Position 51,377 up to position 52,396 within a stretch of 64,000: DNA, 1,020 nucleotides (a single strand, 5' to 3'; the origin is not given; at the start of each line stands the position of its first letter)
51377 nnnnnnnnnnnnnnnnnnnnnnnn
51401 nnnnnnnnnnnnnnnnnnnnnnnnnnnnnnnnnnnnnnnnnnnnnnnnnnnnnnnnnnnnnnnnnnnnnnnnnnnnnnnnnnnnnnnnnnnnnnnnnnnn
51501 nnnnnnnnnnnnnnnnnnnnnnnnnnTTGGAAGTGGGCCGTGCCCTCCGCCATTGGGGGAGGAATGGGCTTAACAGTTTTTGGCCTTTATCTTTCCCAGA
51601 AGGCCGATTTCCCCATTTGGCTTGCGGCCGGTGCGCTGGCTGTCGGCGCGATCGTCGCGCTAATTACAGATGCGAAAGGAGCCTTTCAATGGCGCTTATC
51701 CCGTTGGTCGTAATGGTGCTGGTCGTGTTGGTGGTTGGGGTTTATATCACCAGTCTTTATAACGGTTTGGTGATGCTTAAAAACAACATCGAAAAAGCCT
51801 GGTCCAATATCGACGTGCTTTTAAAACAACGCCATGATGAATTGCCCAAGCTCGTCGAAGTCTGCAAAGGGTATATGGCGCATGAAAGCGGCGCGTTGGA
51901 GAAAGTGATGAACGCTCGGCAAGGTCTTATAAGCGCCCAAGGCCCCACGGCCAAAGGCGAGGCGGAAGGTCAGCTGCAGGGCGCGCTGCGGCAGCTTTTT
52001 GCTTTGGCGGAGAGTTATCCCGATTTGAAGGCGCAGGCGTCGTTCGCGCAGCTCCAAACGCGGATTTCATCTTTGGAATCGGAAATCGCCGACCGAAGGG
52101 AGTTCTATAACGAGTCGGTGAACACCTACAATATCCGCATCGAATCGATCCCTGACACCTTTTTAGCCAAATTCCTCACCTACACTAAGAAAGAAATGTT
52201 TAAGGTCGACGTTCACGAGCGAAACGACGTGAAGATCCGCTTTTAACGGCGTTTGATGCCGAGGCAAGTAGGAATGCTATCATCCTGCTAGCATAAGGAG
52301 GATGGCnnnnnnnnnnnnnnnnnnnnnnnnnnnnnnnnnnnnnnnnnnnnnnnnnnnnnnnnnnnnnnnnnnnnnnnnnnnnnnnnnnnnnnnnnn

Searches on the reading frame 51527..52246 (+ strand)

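Call 34: search_protein_families(library=ncbifam, proteins=[window:51527-52246:+], max_evalue=0.1)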
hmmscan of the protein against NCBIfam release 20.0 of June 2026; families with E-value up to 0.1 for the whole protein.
window:51527-52246:+ (239 aa): 2 families
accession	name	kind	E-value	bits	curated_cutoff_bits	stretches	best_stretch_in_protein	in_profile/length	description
NF040966.1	MamQ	equivalog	2.1e-23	82.9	250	2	144-228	106-190/221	magnetosome protein MamQ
TIGR02872.1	spore_ytvI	equivalog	0.011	15.1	198.15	1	46-108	46-108/341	sporulation integral membrane protein YtvI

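Call 49: search_protein_families(library=padloc, proteins=[window:51527-52246:+], max_evalue=0.1)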
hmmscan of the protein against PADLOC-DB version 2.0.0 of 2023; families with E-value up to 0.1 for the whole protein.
window:51527-52246:+ (239 aa): 0 families
